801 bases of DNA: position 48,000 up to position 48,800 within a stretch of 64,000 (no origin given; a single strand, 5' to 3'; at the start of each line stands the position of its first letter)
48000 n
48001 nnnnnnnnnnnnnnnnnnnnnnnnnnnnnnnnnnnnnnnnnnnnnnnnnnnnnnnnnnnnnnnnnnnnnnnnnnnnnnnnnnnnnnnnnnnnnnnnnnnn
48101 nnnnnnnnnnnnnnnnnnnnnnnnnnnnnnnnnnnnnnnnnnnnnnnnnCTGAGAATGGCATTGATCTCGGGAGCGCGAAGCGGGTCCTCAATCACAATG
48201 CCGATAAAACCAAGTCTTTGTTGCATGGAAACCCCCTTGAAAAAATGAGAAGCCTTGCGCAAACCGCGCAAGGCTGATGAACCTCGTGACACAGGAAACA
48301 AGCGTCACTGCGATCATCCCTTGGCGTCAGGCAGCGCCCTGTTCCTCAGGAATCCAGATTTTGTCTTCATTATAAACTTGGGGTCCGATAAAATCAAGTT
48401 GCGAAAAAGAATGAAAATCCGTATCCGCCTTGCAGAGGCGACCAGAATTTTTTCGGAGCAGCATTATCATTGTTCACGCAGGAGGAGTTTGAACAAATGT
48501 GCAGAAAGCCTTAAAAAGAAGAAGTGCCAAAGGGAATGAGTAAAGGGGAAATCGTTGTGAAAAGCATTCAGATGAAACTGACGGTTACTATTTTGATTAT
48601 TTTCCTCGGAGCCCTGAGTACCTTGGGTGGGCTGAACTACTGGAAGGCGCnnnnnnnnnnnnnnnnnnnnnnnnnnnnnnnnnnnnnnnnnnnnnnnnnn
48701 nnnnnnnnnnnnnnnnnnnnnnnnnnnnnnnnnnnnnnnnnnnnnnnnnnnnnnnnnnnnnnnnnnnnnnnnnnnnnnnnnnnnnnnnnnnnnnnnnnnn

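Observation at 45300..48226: hydF - aspartase - TM1266-like ACT gene trio without hydE/hydG in the window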

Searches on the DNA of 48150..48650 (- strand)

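Call 14: search_rna_families(source=window, start=48150, end=48650, threshold=evalue, max_evalue=10)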
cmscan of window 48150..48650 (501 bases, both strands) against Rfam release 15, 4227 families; matches with E-value up to 10: 3.
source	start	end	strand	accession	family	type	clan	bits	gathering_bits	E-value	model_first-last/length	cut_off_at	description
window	48253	48309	+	RF01687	Acido-Lenti-1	Gene; sRNA;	-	20.8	37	0.018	1-46/46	no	Acido-Lenti-1 RNA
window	48204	48278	+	RF02273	FsrA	Gene;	-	14.9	80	1.5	1-83/83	no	FsrA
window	48395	48440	+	RF00222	IRES_Bag1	Cis-reg; IRES;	-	9.2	37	7.7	226-272/370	no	Bag-1 internal ribosome entry site (IRES)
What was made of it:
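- On PyrR binding site (Rfam RF00515): No hit in the window leader at E<=10 (call 14).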

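Call 47: build_rna_model(alignment_id=A3, structure=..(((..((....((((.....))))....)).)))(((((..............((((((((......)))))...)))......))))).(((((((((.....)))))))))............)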
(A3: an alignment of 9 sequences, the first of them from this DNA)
Model R1 built from alignment A3 (9 sequences, 127 columns); structure: as given.
model positions 113; base pairs 31; branch points 2; effective number of sequences 1.7; information 0.59 bits per position. Calibrated on 0.2 Mb of random sequence (short: E-values are rough).
structure used (alignment columns):
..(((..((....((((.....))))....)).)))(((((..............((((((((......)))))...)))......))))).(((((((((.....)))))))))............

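Call 48: search_with_rna_model(model_id=R1, sources=[window, L005, L006, L007, L008, L009, L010, L011, L012, L013, L014, L015, L016, L017, L018, L019, L020, L021, L022, L023, L024, L025, L026, L027, L028, L029, L030, L031, L032, L033, L034, L035, L036, L037, L038, L039, L040, L041, L042, L043, L044, L045, L046, L047, L048, L049, L050, L051, L052, L053, L054, L055, L056, L057, L058, L059, L060, L061, L062, L063, L064, L065, L066, L067, L068, L069, L070, L071, L072, L073, L074, L075, L076, L077, L078, L079, L080, L081, L082, L083, L084, L087, L088, L090, L110, L121, L157, L195], max_evalue=10)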
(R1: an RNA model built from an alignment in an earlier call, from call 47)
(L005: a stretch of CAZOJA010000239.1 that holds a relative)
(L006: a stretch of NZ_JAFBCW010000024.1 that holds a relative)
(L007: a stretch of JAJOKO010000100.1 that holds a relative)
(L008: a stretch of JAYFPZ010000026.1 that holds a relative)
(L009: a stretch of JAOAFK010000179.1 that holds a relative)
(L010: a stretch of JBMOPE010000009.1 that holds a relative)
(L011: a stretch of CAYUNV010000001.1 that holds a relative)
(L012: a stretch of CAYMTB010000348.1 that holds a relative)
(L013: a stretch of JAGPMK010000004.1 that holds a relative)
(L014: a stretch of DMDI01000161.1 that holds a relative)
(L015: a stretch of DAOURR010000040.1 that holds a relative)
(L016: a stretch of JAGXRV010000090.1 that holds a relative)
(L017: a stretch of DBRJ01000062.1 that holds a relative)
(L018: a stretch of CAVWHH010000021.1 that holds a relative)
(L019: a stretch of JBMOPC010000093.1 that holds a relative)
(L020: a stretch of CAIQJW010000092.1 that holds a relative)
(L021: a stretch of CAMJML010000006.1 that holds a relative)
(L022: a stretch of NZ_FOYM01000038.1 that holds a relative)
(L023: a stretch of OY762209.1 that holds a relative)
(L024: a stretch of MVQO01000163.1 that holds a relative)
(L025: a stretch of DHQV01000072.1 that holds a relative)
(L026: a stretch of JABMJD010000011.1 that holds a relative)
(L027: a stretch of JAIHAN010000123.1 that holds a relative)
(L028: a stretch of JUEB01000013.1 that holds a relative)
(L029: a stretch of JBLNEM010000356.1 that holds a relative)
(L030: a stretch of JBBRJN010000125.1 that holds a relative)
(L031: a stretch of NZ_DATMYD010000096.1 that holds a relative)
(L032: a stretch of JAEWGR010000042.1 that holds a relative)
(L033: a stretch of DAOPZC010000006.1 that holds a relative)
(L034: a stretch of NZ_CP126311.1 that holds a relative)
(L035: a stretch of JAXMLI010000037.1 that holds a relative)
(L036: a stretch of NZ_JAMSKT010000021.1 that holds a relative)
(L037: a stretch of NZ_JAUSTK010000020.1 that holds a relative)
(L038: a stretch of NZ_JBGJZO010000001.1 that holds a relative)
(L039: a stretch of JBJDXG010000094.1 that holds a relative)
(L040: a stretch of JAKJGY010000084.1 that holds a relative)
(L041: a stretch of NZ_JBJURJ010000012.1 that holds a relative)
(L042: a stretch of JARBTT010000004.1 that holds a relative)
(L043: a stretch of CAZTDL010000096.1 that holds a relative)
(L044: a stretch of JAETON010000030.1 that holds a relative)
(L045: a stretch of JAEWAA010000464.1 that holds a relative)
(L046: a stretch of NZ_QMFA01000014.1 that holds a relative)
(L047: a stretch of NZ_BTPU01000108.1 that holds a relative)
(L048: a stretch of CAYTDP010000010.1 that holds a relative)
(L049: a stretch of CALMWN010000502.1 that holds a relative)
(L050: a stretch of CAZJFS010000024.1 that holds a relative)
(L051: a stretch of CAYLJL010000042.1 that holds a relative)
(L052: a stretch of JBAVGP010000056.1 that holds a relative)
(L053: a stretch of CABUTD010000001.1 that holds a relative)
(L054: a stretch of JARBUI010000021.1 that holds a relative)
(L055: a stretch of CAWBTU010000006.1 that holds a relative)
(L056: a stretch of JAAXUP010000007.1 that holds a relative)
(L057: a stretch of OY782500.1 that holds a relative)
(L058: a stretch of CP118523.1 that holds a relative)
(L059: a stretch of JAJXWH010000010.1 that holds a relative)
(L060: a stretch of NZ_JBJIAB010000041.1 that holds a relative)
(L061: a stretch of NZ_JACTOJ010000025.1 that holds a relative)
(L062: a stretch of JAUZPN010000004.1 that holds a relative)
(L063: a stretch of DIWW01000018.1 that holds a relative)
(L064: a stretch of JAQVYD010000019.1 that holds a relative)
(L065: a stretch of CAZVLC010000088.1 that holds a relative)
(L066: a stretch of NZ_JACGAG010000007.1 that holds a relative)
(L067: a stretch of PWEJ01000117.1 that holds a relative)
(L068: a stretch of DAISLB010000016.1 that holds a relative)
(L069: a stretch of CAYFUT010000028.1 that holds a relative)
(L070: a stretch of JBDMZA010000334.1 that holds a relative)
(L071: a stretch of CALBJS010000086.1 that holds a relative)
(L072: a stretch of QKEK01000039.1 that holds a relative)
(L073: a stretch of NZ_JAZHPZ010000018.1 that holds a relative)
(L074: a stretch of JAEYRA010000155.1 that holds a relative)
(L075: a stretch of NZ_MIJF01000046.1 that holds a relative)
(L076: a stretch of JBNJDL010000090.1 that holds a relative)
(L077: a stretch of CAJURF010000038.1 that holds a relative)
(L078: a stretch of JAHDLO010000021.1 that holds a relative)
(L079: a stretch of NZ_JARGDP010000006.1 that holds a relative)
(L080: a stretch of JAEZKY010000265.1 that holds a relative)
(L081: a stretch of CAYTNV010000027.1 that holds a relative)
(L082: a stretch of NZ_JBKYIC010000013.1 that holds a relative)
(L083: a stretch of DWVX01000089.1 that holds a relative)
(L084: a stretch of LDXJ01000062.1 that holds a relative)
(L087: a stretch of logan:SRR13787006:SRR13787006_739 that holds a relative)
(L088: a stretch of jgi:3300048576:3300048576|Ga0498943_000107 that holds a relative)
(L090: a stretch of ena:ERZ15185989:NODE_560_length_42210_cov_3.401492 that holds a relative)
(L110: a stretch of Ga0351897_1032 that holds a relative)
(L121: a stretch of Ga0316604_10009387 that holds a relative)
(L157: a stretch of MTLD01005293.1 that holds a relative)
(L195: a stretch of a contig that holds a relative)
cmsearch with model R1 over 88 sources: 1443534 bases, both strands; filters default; matches with E-value up to 10: 22.
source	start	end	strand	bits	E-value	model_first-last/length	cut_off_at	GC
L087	3585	3697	+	112.8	3.4e-32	1-113/113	no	0.51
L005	916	1028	+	111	1.3e-31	1-113/113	no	0.53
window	48241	48352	-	107.6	1.4e-30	1-113/113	no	0.55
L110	586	698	+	103.9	2.1e-29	1-113/113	no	0.61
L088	3604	3712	+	103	3.9e-29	1-113/113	no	0.54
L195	2872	2982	-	102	7.8e-29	1-113/113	no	0.56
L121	1075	1187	-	92.6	6.9e-26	1-113/113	no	0.5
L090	3600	3711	+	90.8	2.4e-25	1-113/113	no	0.58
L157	1641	1761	-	90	4.4e-25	1-113/113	no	0.52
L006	8211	8315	+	32.9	2.7e-07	1-113/113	no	0.54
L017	9502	9590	+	26.8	2.2e-05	1-113/113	no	0.51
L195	2867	2977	+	18.9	0.0062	1-113/113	no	0.56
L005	905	1006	-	18.7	0.007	1-113/113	no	0.52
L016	270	381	+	18.5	0.0086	1-113/113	no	0.42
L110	592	676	-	15.9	0.054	1-113/113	no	0.66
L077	18775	18886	+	14.9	0.11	1-113/113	no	0.46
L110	10191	10302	-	14.4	0.16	1-113/113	no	0.44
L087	3565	3684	-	13.9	0.23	1-113/113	no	0.52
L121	1108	1151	+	10.2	3.2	36-78/113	no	0.48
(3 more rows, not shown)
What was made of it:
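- Matches on the reverse strand score far lower (call 48).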

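Call 49: search_with_rna_model(model_id=R1, sources=[L006, L017, L016, L015, L026, L022], max_evalue=10, show_alignments=6)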
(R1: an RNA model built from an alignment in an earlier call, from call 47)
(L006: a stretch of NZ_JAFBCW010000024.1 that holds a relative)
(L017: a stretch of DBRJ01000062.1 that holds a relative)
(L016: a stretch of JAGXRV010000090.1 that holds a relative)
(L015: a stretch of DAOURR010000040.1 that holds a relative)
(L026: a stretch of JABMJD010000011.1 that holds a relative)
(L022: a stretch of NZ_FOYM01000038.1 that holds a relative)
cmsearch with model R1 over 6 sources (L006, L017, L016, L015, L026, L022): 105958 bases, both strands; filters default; matches with E-value up to 10: 4.
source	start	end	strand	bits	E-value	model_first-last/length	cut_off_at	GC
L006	8211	8315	+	32.9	2e-08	1-113/113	no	0.54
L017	9502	9590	+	26.8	1.6e-06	1-113/113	no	0.51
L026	9575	9677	+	23.2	2.1e-05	1-113/113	no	0.47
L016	270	381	+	18.5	0.00063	1-113/113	no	0.42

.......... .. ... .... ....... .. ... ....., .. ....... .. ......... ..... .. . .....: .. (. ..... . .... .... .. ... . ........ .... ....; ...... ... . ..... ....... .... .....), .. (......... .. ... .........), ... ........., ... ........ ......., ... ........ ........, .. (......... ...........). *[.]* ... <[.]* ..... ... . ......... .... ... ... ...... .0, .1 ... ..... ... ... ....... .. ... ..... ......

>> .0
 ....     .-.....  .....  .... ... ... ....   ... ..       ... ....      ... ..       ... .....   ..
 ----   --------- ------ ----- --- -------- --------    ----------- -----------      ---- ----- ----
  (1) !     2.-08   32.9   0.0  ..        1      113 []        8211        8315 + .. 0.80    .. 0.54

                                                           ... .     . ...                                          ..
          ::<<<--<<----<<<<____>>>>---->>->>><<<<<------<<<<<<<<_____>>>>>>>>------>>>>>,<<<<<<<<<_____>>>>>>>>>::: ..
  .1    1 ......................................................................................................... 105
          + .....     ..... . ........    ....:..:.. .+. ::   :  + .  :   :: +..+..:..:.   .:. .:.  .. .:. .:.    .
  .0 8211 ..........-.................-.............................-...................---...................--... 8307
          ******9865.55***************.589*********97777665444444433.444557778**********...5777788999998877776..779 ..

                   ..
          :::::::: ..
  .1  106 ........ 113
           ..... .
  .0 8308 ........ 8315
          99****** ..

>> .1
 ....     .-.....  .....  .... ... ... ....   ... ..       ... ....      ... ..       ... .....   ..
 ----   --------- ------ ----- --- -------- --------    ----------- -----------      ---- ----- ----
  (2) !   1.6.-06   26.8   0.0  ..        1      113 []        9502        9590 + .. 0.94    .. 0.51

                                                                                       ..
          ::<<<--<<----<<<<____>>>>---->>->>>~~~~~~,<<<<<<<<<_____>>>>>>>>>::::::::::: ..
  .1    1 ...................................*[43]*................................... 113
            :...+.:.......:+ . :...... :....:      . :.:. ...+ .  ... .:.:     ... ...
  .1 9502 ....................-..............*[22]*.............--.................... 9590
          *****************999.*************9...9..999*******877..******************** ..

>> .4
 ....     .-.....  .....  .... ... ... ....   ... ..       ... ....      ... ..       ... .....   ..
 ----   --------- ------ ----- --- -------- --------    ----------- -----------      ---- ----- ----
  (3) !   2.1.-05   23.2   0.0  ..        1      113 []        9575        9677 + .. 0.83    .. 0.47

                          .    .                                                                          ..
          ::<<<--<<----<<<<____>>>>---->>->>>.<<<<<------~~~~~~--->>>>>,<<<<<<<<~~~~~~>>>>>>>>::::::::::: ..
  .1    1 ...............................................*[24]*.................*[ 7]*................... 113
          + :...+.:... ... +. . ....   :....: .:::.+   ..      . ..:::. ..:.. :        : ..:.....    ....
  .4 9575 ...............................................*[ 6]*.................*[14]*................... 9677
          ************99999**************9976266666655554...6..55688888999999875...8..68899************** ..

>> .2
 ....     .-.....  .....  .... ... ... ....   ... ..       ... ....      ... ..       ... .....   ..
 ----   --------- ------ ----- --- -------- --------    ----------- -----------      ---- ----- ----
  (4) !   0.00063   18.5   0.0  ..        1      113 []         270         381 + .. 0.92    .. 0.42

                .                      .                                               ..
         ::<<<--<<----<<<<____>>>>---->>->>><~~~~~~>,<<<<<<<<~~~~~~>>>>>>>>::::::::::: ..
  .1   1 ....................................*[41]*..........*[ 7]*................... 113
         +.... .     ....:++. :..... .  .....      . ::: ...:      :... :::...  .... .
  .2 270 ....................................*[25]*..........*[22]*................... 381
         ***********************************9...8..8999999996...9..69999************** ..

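Call 52: search_with_rna_model(model_id=R1, sources=[window, L005, L087, L088, L090, L110, L121, L157, L195, L006, L017, L026, L016, L015, L022, L048, L067, L071, L036, L054, L074, L076, L027, L049, L008], max_evalue=0.001, make_alignment=true)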
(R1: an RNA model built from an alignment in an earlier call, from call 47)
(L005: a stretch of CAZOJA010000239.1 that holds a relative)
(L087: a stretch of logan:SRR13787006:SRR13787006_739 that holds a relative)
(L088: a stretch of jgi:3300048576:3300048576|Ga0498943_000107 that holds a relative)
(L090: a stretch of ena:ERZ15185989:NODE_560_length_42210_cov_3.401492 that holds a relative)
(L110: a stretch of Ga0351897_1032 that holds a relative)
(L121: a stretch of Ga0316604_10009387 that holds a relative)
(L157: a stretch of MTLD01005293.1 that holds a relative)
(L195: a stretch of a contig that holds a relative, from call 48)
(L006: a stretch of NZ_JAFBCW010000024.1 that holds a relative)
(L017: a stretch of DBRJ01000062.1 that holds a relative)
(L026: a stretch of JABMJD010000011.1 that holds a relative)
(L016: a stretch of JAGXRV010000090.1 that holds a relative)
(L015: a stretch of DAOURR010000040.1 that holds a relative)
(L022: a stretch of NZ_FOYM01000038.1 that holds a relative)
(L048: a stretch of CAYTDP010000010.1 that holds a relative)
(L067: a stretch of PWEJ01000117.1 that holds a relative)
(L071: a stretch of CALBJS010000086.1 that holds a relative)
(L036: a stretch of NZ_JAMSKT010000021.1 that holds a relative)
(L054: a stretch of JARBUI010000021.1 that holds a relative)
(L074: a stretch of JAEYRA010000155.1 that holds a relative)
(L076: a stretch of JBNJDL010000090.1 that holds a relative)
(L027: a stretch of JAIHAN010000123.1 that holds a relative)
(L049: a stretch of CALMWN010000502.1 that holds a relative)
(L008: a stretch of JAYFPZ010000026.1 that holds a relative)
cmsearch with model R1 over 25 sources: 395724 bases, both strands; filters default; matches with E-value up to 0.001: 12.
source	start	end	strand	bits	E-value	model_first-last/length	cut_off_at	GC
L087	3585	3697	+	112.8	9.2e-33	1-113/113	no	0.51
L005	916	1028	+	111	3.5e-32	1-113/113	no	0.53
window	48241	48352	-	107.6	4e-31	1-113/113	no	0.55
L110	586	698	+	103.9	5.6e-30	1-113/113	no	0.61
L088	3604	3712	+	103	1.1e-29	1-113/113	no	0.54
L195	2872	2982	-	102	2.1e-29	1-113/113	no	0.56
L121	1075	1187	-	92.6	1.9e-26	1-113/113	no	0.5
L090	3600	3711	+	90.8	6.6e-26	1-113/113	no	0.58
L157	1641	1761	-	90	1.2e-25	1-113/113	no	0.52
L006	8211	8315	+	32.9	7.4e-08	1-113/113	no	0.54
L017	9502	9590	+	26.8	6.1e-06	1-113/113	no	0.51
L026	9575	9677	+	23.2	7.7e-05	1-113/113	no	0.47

Alignment A4: 12 matches aligned to the model, 159 columns, each read 5' to 3' on its own strand. Consensus structure (alignment columns), stored with it:
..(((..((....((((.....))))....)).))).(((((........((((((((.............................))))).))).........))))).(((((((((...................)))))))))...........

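Call 54: build_rna_model(alignment_id=A5, structure=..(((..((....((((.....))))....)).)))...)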
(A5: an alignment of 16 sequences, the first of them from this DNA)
Model R2 built from alignment A5 (16 sequences, 39 columns); structure: as given.
model positions 38; base pairs 9; branch points 0; effective number of sequences 16; information 0.923 bits per position. Calibrated on 0.2 Mb of random sequence (short: E-values are rough).
structure used (alignment columns):
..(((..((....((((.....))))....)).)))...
